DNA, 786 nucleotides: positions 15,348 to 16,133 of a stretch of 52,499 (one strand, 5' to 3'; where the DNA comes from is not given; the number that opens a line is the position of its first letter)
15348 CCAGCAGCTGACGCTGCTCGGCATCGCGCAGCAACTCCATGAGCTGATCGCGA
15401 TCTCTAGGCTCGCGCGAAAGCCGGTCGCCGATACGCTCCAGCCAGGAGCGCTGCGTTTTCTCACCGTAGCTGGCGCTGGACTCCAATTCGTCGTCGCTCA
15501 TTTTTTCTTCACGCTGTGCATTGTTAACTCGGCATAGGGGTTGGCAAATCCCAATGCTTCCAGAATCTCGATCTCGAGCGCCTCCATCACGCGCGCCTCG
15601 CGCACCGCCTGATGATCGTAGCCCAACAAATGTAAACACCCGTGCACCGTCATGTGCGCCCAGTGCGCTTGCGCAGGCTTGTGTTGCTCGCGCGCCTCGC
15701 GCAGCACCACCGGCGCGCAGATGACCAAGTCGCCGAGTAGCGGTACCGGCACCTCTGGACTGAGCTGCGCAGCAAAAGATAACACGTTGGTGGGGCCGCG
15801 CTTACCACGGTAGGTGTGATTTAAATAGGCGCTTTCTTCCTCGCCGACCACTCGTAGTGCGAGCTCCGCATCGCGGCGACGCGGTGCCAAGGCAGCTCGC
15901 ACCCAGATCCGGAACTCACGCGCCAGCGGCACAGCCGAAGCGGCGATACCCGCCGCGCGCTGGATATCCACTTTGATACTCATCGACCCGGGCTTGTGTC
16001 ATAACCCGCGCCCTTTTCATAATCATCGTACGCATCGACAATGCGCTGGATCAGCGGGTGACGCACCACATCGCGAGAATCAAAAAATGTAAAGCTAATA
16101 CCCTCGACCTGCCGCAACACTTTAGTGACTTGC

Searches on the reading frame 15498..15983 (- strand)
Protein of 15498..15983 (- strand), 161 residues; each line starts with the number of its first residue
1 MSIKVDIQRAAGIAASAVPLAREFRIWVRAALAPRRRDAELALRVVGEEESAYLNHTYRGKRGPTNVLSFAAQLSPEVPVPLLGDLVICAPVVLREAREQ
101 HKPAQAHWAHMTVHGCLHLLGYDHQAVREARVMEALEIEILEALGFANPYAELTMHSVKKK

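Call 40: search_protein_families(library=pfam, proteins=[window:15498-15983:-], max_evalue=0.0001)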
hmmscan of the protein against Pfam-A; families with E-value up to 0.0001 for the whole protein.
window:15498-15983:- (161 aa): 1 family
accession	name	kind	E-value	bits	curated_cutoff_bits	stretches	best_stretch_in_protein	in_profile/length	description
PF02130.23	YbeY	-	3.3e-31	108.3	25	1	23-143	10-128/129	Endoribonuclease YbeY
